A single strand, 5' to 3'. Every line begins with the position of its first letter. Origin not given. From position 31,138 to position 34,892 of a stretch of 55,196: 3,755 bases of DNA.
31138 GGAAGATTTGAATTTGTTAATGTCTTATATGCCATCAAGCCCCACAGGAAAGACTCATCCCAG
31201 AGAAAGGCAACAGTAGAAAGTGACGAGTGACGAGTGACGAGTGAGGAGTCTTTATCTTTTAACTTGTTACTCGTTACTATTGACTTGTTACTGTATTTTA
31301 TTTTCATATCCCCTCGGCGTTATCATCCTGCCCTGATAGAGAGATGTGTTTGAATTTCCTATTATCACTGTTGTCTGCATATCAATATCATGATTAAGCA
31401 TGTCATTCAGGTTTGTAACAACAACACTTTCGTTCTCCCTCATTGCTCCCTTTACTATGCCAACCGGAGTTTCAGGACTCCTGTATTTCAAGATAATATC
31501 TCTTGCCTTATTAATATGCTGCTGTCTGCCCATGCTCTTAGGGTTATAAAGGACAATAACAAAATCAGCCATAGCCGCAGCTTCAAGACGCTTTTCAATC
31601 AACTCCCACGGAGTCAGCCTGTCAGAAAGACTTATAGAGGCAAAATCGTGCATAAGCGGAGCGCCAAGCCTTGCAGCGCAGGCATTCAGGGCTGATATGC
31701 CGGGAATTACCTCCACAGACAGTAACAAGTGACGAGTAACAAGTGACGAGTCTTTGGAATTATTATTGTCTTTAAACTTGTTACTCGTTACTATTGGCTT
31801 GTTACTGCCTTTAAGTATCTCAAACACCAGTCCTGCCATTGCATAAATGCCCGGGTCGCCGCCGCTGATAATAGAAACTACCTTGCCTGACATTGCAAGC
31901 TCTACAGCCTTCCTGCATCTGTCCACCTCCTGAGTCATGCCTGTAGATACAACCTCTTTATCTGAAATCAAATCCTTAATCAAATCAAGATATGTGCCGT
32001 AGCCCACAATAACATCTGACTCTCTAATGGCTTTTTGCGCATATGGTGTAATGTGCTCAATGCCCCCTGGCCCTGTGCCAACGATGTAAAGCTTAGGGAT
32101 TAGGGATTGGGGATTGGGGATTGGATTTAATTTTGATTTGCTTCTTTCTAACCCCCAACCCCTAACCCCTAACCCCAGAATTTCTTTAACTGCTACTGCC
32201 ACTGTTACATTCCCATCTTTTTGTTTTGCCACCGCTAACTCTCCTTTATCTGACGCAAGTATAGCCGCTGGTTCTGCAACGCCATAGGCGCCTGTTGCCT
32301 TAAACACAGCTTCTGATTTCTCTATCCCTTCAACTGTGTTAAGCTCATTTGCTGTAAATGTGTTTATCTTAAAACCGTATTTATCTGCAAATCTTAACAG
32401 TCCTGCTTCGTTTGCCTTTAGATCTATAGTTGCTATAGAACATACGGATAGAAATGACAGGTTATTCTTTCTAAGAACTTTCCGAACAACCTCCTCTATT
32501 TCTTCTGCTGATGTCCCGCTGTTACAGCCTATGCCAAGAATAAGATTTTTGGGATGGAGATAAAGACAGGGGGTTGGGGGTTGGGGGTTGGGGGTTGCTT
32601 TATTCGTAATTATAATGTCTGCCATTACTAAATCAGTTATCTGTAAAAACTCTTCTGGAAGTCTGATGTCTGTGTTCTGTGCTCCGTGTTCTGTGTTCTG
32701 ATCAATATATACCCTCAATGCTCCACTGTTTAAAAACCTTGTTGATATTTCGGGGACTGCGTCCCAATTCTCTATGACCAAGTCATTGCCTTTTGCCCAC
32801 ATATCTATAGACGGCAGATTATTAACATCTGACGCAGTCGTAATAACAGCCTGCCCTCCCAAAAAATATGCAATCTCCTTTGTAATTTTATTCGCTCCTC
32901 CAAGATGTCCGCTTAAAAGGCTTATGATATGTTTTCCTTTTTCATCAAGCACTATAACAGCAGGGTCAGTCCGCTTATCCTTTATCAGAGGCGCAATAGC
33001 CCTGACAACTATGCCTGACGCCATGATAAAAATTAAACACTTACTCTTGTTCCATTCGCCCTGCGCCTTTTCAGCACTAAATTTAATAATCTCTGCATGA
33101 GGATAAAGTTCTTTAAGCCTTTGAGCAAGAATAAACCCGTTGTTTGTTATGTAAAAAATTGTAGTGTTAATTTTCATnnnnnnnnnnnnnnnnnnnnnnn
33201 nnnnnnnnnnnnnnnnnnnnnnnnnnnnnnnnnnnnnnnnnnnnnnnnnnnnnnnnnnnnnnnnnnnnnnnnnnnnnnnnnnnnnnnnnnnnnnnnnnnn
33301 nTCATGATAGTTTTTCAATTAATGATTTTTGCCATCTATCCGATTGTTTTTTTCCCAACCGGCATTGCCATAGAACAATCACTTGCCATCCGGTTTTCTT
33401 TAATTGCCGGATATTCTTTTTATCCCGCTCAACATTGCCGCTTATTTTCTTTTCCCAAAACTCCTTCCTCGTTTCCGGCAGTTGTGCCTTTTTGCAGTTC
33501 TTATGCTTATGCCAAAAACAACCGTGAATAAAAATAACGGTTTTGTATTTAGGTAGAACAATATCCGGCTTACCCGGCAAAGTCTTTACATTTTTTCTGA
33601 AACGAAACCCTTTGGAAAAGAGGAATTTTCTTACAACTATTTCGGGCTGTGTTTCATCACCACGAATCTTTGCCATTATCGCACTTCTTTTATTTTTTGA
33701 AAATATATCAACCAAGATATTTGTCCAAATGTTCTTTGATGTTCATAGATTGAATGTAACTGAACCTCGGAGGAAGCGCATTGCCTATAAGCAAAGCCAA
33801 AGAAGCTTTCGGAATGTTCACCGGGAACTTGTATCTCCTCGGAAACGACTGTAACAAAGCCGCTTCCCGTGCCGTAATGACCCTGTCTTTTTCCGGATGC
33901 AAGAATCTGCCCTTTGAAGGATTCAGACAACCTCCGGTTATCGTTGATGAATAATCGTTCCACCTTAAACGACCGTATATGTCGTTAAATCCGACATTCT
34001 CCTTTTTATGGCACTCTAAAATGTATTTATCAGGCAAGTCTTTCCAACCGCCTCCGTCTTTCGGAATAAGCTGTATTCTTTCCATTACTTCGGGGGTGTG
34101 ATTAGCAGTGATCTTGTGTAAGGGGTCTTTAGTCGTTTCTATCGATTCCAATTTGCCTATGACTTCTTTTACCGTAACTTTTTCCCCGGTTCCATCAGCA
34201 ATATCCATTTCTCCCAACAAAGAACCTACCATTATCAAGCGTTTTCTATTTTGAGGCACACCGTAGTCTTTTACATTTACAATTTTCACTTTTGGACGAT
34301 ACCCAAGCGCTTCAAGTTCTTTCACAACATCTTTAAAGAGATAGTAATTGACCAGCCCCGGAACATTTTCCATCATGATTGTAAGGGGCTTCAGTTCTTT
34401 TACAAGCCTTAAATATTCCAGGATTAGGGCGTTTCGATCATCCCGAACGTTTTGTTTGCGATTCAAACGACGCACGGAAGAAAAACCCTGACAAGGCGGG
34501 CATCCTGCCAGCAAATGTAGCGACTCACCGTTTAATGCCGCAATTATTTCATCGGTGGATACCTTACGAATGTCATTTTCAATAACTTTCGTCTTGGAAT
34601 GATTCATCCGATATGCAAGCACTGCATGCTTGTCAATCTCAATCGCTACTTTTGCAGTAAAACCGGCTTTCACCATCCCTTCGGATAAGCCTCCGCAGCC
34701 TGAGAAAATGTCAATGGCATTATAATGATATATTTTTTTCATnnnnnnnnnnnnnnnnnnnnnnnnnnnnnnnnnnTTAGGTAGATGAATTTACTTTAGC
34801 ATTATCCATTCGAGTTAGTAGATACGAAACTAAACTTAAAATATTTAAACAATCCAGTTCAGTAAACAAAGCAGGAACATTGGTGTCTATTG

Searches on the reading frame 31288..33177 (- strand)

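Call 3: search_protein_families(library=pfam, proteins=[window:31288-33177:-], max_evalue=0.01)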
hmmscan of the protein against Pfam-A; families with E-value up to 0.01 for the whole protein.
window:31288-33177:- (629 aa): 4 families
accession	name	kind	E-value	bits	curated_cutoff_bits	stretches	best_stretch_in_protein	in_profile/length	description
PF00590.25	TP_methylase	-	1.9e-37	129.7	27.8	2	484-592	107-210/212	Tetrapyrrole (Corrin/Porphyrin) Methylases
PF01890.21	CbiG_C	-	4.2e-37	127.7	27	1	212-329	1-117/117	Cobalamin synthesis G C-terminus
PF11760.13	CbiG_N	-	4.3e-36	123.2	25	1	40-117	5-82/82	Cobalamin synthesis G N-terminal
PF11761.13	CbiG_mid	-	2e-09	38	22.7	1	122-209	1-88/88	Cobalamin biosynthesis central region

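Call 4: search_protein_families(library=padloc, proteins=[window:31288-33177:-], max_evalue=0.01)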
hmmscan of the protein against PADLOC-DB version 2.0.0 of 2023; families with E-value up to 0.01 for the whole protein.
window:31288-33177:- (629 aa): 0 families

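Call 5: search_protein_families(library=ncbifam, proteins=[window:31288-33177:-], max_evalue=0.01)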
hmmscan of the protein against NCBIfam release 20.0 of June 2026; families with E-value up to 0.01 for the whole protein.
window:31288-33177:- (629 aa): 36 families (the best 25 are shown)
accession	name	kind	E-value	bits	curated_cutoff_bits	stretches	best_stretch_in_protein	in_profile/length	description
TIGR01466.1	cobJ_cbiH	equivalog_domain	2.4e-96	322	246.35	2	486-625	100-239/239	precorrin-3B C(17)-methyltransferase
NF004466.0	PRK05788.1-4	equivalog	5.8e-85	285.5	326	1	4-332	2-334/335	cobalt-precorrin 5A hydrolase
NF004423.0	PRK05765.1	equivalog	5e-81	271.9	332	2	480-628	98-245/247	precorrin-3B C(17)-methyltransferase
NF012022.0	PRK15478.1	equivalog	1.5e-78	263.6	425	2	483-625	98-240/241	precorrin-3B C(17)-methyltransferase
NF005441.0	PRK07027.1-5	equivalog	2.1e-61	207.5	358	2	18-119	31-132/263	cobalamin biosynthesis protein CbiG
NF004648.0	PRK05991.1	equivalog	1.8e-57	194.8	391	2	486-614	106-234/254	precorrin-3B C(17)-methyltransferase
NF004463.0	PRK05788.1-1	equivalog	1.7e-56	191.9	546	1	35-330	52-349/351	cobalt-precorrin 5A hydrolase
NF004464.0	PRK05788.1-2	equivalog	1.7e-54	185.3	489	1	42-329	56-333/343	cobalt-precorrin 5A hydrolase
NF004465.0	PRK05788.1-3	equivalog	3.5e-46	157.7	281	2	27-153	24-148/290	cobalt-precorrin 5A hydrolase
NF005440.0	PRK07027.1-4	equivalog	4.6e-44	150.7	395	2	210-329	128-246/257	cobalamin biosynthesis protein CbiG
NF004467.0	PRK05788.1-5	equivalog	4.3e-37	128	376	1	7-331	11-325/326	cobalt-precorrin 5A hydrolase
NF004459.0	PRK05787.2-2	equivalog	4.4e-19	69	298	1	362-451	3-89/210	cobalt-precorrin-7 (C(5))-methyltransferase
NF004457.0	PRK05787.1-5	equivalog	1.3e-16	60.6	302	1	355-442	22-108/252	cobalt-precorrin-7 (C(5))-methyltransferase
TIGR01469.1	cobA_cysG_Cterm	equivalog_domain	3.7e-16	59.6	185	2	487-601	108-221/238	uroporphyrinogen-III C-methyltransferase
TIGR02467.1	CbiE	equivalog_domain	1e-15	57.8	92.9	2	365-456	1-91/204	precorrin-6y C5,15-methyltransferase (decarboxylating) subunit CbiE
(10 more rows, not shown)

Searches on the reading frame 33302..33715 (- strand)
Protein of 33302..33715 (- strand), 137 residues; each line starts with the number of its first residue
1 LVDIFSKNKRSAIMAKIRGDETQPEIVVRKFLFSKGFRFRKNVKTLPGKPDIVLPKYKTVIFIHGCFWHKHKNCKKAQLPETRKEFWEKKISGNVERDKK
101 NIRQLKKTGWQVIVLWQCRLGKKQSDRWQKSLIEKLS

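Call 9: search_protein_families(library=pfam, proteins=[window:33302-33715:-], max_evalue=0.01)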
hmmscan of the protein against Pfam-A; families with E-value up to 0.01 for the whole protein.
window:33302-33715:- (137 aa): 1 family
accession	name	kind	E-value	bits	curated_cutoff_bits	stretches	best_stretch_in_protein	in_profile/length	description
PF03852.21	Vsr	-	2.4e-34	117.4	27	1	3-74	2-72/74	DNA mismatch endonuclease Vsr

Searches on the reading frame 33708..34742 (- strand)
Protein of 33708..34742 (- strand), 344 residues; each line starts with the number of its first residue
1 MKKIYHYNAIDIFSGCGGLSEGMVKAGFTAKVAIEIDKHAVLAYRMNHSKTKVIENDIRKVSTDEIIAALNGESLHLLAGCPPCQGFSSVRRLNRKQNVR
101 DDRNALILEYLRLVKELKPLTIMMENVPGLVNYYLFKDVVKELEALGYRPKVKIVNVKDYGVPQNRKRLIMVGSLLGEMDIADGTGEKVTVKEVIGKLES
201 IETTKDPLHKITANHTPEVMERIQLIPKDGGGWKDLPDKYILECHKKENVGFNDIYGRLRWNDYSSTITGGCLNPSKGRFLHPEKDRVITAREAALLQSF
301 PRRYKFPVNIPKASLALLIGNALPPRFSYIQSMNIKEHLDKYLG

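Call 3: search_protein_families(library=pfam, proteins=[window:33708-34742:-], max_evalue=0.01)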
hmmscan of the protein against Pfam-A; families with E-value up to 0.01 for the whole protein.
window:33708-34742:- (344 aa): 2 families
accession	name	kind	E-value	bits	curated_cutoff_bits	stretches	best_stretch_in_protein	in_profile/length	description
PF00145.23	DNA_methylase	-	1.9e-60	205.5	22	1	8-326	2-313/324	C-5 cytosine-specific DNA methylase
PF02492.25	cobW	-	0.0037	17.3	20.7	1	42-109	21-90/180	CobW/HypB/UreG, nucleotide-binding domain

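Call 4: search_protein_families(library=padloc, proteins=[window:33708-34742:-], max_evalue=0.01)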
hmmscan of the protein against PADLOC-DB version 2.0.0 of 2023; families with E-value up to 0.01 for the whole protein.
window:33708-34742:- (344 aa): 63 families (the best 25 are shown)
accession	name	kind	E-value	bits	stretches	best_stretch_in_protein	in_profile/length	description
PDLC03378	MTase_II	-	3.3e-89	297.6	1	7-341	3-332/344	Type II methyltransferase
PDLC00033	DruM2|DruM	-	4.4e-83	277.6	1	9-340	24-365/368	DNA cytosine methylase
PDLC03234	MTase_II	-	9e-82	273.3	2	6-204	4-208/375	Type II methyltransferase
PDLC03326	MTase_II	-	4.7e-65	218.3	2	8-179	6-180/412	Type II methyltransferase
PDLC03237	MTase_II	-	1e-59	200.5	2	9-174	796-968/1036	Type II methyltransferase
PDLC03272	MTase_II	-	1.6e-54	183.7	1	3-338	71-389/407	Type II methyltransferase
PDLC00026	DruM2|DruM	-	1.9e-51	173.6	1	6-340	4-319/336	DNA cytosine methylase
PDLC02648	DrmMII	-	1.4e-46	157.3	2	6-174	21-225/468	DrmMII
PDLC02649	DrmMII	-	1.8e-46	156.9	3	49-202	83-251/422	DrmMII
PDLC03279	MTase_II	-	1.4e-45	153.7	2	6-181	2-179/587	Type II methyltransferase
PDLC02650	DrmMII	-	1.4e-44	150.7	2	3-137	5-143/435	DrmMII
PDLC03225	MTase_II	-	1.8e-40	137.3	3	6-130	7-139/615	Type II methyltransferase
PDLC03307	MTase_II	-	2e-39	133.9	3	8-132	2-116/382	Type II methyltransferase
PDLC02656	DrmMII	-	1.2e-38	131.2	2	6-179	4-207/491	DrmMII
PDLC00030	DruM2|DruM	-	4.5e-38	129.4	2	10-173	9-183/380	DNA cytosine methylase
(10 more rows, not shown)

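Call 5: search_protein_families(library=ncbifam, proteins=[window:33708-34742:-], max_evalue=0.01)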
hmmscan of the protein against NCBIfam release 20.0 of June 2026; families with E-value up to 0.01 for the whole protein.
window:33708-34742:- (344 aa): 3 families
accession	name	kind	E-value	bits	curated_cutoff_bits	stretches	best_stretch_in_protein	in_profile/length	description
TIGR00675.1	dcm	superfamily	1.9e-47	162.5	100.65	1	10-325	2-319/329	DNA (cytosine-5-)-methyltransferase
NF007772.0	PRK10458.1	subfamily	3.9e-08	32.3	710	1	5-173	87-285/472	DNA cytosine methylase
TIGR00406.1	prmA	equivalog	0.002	17.7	183.15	1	8-62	162-216/288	50S ribosomal protein L11 methyltransferase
